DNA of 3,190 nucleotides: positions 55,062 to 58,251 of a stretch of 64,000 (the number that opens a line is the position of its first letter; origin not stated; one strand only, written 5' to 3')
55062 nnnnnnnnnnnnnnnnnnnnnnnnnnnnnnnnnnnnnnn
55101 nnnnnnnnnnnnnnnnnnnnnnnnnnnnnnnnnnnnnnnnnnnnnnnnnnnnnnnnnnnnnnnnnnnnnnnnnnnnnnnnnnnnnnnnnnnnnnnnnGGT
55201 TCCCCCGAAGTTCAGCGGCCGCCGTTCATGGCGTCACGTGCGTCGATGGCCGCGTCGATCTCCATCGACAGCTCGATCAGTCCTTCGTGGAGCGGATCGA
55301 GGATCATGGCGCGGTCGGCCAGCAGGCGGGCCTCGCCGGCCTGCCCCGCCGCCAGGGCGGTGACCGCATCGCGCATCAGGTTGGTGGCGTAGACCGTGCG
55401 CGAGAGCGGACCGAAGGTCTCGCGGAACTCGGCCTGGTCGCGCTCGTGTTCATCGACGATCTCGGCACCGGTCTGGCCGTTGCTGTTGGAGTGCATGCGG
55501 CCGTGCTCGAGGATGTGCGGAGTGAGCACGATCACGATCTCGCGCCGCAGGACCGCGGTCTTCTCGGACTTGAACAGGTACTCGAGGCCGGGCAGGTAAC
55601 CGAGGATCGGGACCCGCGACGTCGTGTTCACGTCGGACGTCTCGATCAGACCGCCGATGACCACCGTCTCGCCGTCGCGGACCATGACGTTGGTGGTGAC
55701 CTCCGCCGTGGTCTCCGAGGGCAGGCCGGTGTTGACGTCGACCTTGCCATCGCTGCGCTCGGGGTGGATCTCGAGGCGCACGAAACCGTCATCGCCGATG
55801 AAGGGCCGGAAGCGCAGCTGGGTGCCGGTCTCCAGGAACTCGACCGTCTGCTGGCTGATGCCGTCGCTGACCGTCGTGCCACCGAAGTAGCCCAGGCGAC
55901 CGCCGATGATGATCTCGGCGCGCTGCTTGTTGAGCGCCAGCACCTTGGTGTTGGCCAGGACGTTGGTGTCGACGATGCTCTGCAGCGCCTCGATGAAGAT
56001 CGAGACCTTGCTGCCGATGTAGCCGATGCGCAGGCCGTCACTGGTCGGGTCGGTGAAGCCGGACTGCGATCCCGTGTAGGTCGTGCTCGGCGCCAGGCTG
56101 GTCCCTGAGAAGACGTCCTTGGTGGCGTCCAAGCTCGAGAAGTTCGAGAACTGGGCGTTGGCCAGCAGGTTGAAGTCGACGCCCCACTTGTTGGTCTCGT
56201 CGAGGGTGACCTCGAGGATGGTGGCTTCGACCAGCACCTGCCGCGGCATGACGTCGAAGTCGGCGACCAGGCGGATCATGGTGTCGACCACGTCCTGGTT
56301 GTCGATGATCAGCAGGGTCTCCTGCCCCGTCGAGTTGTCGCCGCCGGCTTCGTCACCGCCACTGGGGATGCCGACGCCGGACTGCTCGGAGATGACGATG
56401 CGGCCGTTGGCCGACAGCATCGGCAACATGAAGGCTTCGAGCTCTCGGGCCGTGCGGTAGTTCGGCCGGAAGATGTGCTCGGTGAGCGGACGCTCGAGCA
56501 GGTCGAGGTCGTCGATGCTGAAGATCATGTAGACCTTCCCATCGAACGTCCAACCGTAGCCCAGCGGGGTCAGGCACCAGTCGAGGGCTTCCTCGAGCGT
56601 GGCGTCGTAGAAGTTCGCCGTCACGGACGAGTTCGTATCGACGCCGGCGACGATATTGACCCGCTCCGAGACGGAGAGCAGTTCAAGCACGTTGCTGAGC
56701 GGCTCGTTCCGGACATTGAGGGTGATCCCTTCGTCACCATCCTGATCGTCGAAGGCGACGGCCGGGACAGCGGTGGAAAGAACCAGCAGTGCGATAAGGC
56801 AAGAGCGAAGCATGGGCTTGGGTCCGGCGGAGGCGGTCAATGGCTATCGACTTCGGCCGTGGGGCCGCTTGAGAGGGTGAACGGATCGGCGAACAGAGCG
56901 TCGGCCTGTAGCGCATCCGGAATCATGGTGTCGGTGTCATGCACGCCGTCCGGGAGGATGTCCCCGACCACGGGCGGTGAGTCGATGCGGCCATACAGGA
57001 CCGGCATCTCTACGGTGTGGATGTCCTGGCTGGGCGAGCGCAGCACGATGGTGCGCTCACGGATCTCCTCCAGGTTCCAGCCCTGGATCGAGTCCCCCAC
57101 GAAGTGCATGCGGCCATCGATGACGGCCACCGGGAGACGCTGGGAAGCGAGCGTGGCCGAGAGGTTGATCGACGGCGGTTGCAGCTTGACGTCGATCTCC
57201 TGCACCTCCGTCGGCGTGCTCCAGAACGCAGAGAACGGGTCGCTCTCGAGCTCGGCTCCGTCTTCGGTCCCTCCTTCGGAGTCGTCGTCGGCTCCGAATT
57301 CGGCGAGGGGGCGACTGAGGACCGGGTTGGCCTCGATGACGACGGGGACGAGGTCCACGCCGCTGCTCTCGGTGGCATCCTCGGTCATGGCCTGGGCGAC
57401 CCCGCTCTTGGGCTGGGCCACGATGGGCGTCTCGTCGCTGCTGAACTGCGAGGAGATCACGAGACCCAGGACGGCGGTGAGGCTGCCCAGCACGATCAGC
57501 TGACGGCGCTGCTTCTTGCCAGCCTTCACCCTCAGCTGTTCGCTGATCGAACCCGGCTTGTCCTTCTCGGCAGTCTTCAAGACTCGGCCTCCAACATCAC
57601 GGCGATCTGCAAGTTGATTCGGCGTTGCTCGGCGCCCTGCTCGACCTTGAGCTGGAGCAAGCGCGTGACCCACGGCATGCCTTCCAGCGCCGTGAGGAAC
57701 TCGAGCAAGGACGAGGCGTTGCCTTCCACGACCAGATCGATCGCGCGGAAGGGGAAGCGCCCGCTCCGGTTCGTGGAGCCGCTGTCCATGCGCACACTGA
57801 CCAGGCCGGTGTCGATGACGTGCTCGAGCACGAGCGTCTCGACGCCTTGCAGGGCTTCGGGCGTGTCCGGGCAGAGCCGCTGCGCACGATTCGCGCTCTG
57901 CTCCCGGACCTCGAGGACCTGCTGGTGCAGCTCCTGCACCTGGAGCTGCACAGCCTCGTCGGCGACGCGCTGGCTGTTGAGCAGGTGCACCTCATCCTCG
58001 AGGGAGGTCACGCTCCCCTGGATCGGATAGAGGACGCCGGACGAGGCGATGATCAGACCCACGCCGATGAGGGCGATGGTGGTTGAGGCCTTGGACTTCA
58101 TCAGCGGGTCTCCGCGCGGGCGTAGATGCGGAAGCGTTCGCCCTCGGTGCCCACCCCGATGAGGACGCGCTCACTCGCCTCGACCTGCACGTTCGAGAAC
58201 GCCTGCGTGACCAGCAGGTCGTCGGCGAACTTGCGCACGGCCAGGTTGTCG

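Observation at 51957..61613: Split-locus architecture: machinery operon with only the third minor set, major pseudopilins 20-30 kb away, no peptidase or retraction ATPase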

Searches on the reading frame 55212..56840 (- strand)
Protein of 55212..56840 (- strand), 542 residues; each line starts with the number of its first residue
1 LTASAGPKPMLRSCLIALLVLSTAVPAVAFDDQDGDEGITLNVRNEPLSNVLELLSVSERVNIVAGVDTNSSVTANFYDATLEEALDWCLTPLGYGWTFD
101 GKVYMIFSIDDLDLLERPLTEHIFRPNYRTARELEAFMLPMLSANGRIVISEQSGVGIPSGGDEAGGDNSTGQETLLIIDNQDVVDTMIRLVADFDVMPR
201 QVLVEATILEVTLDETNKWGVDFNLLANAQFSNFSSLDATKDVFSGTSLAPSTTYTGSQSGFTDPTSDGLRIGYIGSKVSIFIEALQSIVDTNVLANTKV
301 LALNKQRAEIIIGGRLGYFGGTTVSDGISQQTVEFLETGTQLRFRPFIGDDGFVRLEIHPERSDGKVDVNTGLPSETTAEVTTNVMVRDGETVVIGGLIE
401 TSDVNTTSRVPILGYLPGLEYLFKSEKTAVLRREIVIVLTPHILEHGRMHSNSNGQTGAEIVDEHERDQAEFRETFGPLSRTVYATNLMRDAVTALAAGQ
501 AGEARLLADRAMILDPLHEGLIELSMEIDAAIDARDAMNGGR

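Call 4: search_protein_families(library=pfam, proteins=[window:55212-56840:-], max_evalue=0.1)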
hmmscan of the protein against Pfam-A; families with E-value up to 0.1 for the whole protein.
window:55212-56840:- (542 aa): 3 families
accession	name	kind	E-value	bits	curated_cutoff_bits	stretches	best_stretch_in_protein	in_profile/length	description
PF00263.26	Secretin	-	8.4e-39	133.3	27.5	1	285-444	1-168/169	Bacterial type II and III secretion system protein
PF07660.19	STN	-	2.3e-08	34.2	28.4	1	67-107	10-50/52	Secretin and TonB N terminus short domain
PF03958.22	Secretin_N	-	0.088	13.5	28.2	0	175-201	43-69/69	Bacterial type II/III secretion system short domain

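Call 13: search_protein_families(library=ncbifam, proteins=[window:55212-56840:-], max_evalue=0.01)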
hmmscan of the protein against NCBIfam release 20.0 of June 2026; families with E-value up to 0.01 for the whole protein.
window:55212-56840:- (542 aa): 9 families
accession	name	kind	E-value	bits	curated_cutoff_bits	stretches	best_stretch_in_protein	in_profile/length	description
TIGR02517.1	type_II_gspD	equivalog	2.5e-53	181.5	351.35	1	172-446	308-592/600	type II secretion system secretin GspD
TIGR02515.1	IV_pilus_PilQ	subfamily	4.5e-47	161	284.35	1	38-445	3-428/428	type IV pilus secretin PilQ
TIGR02519.1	pilus_MshL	equivalog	4.5e-41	140.7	250.2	1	178-444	12-290/290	pilus (MSHA type) biogenesis protein MshL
TIGR02516.1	type_III_yscC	equivalog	4.1e-26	91.6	238.45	1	174-445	208-462/463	type III secretion system outer membrane ring subunit SctC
NF010083.0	PRK13568.1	equivalog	2.2e-25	89.3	554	1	28-444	17-417/419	DNA uptake porin HofQ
NF007851.2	PRK10560.1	exception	7.6e-21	74.4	598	1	15-445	6-410/412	DNA uptake porin HofQ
NF042912.1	Amuc_1098_fam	equivalog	8.4e-15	53.9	750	1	378-444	730-796/805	Amuc_1098 family type IV pilus outer membrane protein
NF011873.0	PRK15346.1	equivalog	5.7e-14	51.7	524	1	173-429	244-479/499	EscC/YscC/HrcC family type III secretion system outer membrane ring protein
TIGR02520.1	pilus_B_mal_scr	equivalog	7.8e-08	31.3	287.65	1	174-405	246-479/513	PilN family type IVB pilus formation outer membrane protein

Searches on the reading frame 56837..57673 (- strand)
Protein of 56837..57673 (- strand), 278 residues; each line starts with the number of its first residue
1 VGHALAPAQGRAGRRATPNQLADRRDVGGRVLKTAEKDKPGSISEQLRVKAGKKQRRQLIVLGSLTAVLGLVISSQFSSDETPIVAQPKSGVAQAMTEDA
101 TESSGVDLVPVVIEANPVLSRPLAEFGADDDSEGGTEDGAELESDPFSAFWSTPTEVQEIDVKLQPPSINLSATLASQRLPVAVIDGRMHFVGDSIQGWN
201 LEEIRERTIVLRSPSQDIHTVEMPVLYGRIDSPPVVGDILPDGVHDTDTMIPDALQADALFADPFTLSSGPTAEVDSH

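Call 4: search_protein_families(library=pfam, proteins=[window:56837-57673:-], max_evalue=0.1)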
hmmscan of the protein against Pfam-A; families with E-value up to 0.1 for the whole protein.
window:56837-57673:- (278 aa): 3 families
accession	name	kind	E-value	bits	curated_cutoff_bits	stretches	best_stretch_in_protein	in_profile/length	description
PF16537.11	T2SSB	-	0.00042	20.3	28.4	1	183-217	20-55/60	Type II secretion system protein B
PF23893.1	Y4YQ_C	-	0.018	15.3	27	1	181-215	12-48/53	Uncharacterised protein Y4YQ C-terminal domain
PF23862.1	CdsD_C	-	0.065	13.7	27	0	183-211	18-46/56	CdsD C-terminal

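Call 13: search_protein_families(library=ncbifam, proteins=[window:56837-57580:-], max_evalue=0.01)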
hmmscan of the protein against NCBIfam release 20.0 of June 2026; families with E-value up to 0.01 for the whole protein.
window:56837-57580:- (247 aa): 0 families

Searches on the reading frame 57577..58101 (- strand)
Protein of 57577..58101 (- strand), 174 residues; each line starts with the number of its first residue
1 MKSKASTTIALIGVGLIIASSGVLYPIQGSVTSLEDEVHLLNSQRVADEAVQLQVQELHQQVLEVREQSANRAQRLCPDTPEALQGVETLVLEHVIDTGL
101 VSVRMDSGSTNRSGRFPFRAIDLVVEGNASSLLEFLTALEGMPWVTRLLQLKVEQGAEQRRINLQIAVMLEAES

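Call 4: search_protein_families(library=pfam, proteins=[window:57577-58101:-], max_evalue=0.1)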
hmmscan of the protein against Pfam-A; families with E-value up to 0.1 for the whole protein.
window:57577-58101:- (174 aa): 0 families

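Call 13: search_protein_families(library=ncbifam, proteins=[window:57577-58101:-], max_evalue=0.01)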
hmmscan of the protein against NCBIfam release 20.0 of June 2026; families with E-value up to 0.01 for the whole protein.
window:57577-58101:- (174 aa): 1 family
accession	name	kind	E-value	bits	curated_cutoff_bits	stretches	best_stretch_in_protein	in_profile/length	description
NF040576.1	T2SS_GspM_XpsM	equivalog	0.0018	18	60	1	9-141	5-138/180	type II secretion system protein GspM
